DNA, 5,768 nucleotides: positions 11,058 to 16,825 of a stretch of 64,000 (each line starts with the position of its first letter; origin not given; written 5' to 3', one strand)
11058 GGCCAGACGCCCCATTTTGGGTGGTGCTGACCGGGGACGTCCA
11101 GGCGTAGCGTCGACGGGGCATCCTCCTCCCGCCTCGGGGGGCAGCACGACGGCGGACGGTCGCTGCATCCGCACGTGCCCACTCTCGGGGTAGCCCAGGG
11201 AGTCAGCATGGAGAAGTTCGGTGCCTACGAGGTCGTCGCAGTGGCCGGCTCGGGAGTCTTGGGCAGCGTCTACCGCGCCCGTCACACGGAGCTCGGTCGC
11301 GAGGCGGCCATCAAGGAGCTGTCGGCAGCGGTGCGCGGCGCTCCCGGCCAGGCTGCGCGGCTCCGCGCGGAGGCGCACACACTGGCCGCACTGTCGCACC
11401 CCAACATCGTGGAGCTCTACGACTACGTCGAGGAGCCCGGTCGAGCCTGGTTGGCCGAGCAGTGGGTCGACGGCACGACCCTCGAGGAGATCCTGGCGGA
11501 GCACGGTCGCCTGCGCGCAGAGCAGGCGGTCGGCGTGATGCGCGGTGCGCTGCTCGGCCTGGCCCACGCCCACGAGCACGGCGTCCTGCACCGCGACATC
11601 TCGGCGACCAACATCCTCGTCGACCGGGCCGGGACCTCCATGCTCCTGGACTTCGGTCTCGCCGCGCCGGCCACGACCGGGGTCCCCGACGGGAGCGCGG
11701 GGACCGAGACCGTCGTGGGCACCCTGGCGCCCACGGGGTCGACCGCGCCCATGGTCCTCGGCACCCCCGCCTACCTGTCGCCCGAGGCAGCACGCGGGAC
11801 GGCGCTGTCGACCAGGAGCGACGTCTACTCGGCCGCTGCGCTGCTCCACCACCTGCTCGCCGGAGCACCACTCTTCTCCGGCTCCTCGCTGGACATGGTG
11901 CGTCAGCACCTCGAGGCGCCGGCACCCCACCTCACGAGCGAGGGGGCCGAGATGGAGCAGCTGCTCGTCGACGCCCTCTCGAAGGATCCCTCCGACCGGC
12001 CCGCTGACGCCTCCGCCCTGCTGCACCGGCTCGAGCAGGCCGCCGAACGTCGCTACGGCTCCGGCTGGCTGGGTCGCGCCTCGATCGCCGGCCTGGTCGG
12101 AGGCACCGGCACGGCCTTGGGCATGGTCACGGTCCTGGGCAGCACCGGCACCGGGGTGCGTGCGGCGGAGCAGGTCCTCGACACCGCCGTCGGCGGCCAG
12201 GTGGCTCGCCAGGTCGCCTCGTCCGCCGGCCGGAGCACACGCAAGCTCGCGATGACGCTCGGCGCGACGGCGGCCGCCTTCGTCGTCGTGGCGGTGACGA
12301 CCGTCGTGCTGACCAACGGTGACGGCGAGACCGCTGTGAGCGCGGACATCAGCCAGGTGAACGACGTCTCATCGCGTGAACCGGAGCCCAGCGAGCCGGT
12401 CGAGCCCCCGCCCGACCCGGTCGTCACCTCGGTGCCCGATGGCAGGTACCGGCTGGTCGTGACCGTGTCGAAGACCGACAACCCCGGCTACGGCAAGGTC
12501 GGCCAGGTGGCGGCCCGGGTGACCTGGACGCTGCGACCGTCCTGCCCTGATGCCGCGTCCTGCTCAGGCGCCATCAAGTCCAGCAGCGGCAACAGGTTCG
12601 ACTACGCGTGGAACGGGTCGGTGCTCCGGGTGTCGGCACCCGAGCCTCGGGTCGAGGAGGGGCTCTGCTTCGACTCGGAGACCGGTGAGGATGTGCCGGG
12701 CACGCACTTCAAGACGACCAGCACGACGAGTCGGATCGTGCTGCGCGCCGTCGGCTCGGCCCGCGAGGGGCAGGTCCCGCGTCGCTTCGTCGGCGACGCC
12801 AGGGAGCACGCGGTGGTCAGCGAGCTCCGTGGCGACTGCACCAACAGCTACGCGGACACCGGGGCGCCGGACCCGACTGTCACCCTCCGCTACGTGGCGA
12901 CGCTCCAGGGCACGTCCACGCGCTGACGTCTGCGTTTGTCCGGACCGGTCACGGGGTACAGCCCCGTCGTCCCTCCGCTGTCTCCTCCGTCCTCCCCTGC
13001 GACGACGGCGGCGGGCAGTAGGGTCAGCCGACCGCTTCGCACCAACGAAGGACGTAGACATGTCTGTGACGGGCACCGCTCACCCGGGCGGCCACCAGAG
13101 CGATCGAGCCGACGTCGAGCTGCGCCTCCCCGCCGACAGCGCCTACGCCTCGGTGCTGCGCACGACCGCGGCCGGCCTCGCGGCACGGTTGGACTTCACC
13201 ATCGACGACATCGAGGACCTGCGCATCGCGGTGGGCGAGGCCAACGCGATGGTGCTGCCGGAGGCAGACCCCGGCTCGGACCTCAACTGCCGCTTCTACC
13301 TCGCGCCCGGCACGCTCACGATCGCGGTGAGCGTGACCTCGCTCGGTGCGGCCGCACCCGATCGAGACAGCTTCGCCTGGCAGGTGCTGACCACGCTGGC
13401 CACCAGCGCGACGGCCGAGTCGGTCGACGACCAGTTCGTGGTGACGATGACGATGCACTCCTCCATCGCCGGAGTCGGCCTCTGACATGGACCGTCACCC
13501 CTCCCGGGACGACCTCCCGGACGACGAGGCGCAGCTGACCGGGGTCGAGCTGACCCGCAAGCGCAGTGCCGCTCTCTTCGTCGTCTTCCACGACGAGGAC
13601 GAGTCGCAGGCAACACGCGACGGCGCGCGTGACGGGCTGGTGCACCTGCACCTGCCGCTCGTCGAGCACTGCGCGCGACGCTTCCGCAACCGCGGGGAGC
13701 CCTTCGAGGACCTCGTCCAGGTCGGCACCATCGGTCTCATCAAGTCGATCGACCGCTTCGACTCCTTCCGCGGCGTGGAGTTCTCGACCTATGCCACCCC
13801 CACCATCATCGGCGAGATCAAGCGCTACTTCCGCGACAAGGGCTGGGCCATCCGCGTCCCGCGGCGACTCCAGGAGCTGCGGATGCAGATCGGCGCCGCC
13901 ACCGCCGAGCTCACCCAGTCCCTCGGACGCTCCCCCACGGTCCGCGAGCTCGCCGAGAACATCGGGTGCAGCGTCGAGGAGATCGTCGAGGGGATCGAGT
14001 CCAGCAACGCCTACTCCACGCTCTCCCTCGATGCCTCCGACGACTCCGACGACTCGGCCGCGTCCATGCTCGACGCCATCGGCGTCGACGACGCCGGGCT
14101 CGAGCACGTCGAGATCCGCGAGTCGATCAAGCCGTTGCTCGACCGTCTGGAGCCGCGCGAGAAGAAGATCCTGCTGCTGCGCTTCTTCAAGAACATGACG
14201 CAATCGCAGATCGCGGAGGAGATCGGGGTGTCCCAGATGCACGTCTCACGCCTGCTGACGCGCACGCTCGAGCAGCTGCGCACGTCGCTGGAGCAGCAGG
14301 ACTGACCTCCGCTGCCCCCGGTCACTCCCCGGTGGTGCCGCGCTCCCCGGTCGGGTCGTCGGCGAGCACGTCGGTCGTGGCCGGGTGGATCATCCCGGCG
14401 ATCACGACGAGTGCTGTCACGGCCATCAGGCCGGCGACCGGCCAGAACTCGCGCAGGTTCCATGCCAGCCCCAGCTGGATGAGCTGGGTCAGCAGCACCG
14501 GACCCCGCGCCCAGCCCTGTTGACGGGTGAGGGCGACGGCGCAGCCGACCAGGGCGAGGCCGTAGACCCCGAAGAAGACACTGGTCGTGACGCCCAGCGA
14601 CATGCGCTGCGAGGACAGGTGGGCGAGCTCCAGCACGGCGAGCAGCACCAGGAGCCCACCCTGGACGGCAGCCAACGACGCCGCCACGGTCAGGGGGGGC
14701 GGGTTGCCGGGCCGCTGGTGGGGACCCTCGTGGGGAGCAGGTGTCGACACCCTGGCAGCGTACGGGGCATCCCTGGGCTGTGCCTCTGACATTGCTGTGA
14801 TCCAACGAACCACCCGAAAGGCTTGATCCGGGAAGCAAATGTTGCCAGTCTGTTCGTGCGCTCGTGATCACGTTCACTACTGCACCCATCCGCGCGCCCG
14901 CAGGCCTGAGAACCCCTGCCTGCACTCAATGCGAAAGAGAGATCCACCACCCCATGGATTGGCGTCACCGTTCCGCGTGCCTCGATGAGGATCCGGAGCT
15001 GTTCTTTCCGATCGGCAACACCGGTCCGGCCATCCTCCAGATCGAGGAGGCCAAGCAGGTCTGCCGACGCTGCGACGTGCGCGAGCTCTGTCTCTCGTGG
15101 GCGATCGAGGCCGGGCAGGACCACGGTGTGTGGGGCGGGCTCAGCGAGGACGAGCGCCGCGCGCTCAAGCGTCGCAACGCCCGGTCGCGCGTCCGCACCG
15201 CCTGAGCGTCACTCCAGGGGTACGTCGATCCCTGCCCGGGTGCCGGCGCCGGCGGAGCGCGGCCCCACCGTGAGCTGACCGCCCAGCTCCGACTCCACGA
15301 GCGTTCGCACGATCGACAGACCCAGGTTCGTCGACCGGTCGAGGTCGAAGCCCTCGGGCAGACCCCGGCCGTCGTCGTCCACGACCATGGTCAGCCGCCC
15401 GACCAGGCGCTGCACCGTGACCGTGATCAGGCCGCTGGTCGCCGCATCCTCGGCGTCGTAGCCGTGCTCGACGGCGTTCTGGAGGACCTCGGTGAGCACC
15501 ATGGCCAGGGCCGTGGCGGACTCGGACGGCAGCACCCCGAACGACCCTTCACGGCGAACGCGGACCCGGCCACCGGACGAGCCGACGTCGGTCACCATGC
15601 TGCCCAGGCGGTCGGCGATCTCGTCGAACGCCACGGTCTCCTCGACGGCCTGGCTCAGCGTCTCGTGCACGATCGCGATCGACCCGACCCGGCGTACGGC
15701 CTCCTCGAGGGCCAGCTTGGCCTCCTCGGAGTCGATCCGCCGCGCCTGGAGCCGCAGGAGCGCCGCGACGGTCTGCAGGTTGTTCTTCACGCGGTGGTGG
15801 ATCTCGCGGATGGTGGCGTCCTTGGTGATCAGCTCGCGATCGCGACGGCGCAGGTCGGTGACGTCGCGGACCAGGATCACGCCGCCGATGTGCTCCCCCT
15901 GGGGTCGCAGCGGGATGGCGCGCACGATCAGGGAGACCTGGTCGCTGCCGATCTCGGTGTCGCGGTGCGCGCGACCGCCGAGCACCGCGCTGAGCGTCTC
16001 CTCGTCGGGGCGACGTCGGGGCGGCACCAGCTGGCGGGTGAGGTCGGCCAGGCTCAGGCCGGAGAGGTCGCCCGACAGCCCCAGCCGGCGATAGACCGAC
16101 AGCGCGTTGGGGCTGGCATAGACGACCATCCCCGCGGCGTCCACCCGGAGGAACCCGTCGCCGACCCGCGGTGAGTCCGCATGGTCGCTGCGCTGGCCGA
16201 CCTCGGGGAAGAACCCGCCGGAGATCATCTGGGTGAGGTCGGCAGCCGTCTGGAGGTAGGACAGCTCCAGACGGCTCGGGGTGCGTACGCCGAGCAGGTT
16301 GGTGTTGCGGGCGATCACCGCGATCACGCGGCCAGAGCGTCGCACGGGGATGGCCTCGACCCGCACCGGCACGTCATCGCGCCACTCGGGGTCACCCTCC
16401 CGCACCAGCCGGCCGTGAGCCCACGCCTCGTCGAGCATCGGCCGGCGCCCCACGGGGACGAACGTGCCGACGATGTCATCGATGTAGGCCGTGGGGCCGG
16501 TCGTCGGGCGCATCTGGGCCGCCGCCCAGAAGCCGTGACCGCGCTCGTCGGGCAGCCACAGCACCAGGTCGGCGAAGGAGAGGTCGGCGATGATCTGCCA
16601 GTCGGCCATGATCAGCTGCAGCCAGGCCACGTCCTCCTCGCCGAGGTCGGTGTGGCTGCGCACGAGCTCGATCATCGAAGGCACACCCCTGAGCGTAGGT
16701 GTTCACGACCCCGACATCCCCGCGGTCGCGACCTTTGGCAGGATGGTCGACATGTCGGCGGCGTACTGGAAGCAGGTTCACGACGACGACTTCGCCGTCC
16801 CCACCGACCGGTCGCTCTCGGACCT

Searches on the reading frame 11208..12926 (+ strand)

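Call 50: search_protein_families(library=pfam, proteins=[window:11208-12926:+], max_evalue=0.000001)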
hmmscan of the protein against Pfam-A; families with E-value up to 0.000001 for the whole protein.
window:11208-12926:+ (572 aa): 2 families
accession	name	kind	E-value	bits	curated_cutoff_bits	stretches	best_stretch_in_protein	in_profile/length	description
PF00069.31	Pkinase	-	8.3e-44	150.4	31.7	1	7-273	1-260/263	Protein kinase domain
PF07714.23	PK_Tyr_Ser-Thr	-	8.8e-24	84.6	23.1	1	12-266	6-250/258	Protein tyrosine and serine/threonine kinase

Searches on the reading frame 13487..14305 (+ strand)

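Call 50: search_protein_families(library=pfam, proteins=[window:13487-14305:+], max_evalue=0.000001)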
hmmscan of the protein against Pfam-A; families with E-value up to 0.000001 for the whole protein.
window:13487-14305:+ (272 aa): 4 families
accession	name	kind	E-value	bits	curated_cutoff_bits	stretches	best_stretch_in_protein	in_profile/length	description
PF04542.20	Sigma70_r2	-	3.4e-20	72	24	1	51-120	1-70/71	Sigma-70 region 2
PF04545.22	Sigma70_r4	-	6.2e-17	61.3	24.1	1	217-265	1-49/50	Sigma-70, region 4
PF04539.22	Sigma70_r3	-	2.3e-15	56.9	25.3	1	130-193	1-64/78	Sigma-70 region 3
PF08281.18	Sigma70_r4_2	-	4.9e-10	39.3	25.7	1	217-264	7-54/54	Sigma-70, region 4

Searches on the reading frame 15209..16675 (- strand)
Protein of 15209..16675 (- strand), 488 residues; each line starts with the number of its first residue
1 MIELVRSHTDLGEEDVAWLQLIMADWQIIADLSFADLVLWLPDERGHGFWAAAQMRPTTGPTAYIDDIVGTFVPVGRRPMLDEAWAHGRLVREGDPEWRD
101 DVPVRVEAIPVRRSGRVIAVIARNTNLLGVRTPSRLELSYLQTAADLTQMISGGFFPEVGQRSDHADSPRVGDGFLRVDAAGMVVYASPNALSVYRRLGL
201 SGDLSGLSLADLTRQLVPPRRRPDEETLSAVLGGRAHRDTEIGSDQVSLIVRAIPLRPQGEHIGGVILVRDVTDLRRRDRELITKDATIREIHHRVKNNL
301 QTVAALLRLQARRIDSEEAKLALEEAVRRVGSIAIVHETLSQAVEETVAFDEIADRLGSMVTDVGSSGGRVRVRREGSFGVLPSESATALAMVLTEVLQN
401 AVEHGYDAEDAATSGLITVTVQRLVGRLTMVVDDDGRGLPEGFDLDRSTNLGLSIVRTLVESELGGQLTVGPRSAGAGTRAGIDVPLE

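Call 51: search_protein_families(library=pfam, proteins=[window:15209-16675:-], max_evalue=0.000001)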
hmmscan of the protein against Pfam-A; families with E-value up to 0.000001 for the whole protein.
window:15209-16675:- (488 aa): 6 families
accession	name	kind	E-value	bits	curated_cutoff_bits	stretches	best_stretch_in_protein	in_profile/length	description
PF12282.15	GAF_PdtaS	-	2e-56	190.3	23.7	1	3-144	3-145/145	Histidine kinase PdtaS, GAF domain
PF07568.18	HisKA_2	-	4e-23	81.8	22.3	1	291-360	1-71/76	Histidine kinase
PF02518.31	HATPase_c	-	6.8e-13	49.5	26.4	1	388-487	4-109/111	Histidine kinase-, DNA gyrase B-, and HSP90-like ATPase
PF08448.16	PAS_4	-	9.4e-09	35.9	23.1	0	171-277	4-110/110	PAS fold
PF13581.12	HATPase_c_2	-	7.1e-08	32.9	27.4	1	382-461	24-110/127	Histidine kinase-like ATPase domain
PF07536.20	HWE_HK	-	1.3e-07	32.7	22.8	1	291-356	1-64/83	HWE histidine kinase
